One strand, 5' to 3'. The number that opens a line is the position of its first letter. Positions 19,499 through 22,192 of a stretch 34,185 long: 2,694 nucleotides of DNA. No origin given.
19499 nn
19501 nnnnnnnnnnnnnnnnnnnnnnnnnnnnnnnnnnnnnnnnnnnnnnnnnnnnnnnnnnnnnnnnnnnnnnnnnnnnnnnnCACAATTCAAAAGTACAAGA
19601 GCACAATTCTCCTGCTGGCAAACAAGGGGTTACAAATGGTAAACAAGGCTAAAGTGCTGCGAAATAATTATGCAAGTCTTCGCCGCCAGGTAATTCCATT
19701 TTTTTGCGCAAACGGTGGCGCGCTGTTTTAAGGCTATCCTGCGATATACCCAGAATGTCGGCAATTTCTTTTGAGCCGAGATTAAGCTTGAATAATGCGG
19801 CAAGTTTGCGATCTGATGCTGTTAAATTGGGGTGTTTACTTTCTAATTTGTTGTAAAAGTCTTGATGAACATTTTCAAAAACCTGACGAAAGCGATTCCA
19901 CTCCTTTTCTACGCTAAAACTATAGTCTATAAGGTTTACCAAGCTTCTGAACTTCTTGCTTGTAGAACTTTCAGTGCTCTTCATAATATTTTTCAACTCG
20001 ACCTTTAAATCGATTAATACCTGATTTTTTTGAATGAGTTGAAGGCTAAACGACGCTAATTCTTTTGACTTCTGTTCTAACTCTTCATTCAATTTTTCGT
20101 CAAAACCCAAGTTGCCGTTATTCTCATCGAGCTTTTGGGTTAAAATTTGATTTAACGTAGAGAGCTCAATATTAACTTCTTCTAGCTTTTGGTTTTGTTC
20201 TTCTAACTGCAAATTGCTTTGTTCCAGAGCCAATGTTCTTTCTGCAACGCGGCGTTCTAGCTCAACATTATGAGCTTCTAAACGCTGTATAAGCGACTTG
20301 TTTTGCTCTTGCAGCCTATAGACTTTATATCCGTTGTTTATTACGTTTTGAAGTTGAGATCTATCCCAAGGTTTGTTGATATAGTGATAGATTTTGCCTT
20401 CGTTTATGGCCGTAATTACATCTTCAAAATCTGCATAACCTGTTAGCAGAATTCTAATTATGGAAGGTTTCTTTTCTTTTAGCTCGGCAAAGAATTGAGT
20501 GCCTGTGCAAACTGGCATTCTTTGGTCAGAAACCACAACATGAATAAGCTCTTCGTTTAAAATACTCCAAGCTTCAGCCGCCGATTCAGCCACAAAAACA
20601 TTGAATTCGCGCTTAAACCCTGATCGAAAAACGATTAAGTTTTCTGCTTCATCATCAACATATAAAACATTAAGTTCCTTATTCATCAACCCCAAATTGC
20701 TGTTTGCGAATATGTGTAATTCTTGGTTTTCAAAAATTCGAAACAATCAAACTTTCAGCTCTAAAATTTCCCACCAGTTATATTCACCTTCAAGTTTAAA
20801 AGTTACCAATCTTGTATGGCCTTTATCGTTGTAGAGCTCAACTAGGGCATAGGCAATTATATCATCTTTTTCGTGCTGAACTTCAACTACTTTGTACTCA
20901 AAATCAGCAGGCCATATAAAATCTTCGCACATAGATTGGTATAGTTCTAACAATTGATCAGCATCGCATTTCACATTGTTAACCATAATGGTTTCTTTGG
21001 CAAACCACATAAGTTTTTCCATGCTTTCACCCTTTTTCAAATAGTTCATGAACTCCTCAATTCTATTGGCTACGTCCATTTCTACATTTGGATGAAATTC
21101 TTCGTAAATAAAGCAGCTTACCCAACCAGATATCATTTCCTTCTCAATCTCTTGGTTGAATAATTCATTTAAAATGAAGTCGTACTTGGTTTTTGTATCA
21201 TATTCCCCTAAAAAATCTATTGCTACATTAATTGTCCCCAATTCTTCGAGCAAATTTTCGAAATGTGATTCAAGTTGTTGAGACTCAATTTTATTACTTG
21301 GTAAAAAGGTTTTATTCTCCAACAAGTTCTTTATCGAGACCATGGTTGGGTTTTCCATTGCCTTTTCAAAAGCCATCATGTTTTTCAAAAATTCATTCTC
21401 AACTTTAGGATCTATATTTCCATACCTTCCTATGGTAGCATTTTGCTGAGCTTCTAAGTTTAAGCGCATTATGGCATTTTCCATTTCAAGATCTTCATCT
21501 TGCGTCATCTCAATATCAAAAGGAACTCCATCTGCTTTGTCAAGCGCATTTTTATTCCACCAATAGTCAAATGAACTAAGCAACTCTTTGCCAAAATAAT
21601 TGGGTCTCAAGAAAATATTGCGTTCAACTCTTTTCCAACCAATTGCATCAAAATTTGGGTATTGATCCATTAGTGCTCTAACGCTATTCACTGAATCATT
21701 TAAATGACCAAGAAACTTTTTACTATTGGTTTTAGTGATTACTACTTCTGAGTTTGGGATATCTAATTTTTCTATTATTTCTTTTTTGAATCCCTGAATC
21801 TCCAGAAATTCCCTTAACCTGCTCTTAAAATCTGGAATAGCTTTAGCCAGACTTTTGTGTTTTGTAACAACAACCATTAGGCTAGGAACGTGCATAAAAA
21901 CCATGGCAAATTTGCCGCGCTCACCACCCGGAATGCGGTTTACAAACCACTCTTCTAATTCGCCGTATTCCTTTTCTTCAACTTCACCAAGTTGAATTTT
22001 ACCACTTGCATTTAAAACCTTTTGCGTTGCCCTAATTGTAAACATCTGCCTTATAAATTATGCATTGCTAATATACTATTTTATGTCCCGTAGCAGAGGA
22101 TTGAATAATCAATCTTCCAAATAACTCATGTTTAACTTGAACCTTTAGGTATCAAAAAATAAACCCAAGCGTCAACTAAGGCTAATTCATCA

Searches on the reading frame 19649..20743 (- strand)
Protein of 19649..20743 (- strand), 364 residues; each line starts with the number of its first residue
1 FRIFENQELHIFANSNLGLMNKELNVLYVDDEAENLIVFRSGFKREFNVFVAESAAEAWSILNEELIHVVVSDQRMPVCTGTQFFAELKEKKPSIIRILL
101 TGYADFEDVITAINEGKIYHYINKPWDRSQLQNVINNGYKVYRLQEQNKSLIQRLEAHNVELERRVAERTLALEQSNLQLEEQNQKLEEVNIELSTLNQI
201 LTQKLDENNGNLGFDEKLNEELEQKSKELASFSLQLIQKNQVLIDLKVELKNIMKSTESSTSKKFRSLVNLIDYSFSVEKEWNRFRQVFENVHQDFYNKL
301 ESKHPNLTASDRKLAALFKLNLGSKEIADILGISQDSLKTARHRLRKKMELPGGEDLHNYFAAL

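Call 64: search_protein_families(library=pfam, proteins=[window:19649-20743:-], max_evalue=0.001)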
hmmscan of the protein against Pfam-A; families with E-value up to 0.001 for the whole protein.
window:19649-20743:- (364 aa): 3 families
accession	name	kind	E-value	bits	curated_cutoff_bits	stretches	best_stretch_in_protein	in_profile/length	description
PF00072.30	Response_reg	-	3.3e-18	66.3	30.2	1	26-135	1-110/111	Response regulator receiver domain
PF08281.18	Sigma70_r4_2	-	0.00062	19.8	25.7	0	322-349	27-54/54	Sigma-70, region 4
PF00196.25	GerE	-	0.00075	19.5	23.5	0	322-352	18-48/57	Bacterial regulatory proteins, luxR family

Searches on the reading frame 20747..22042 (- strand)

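Call 64: search_protein_families(library=pfam, proteins=[window:20747-22042:-], max_evalue=0.001)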
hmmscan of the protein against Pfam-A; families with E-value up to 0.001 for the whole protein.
window:20747-22042:- (431 aa): 1 family
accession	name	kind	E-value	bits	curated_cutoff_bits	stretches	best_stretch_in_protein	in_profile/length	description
PF22016.2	DUF6933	-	1.6e-15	57.7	27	1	2-141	1-137/157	Domain of unknown function (DUF6933)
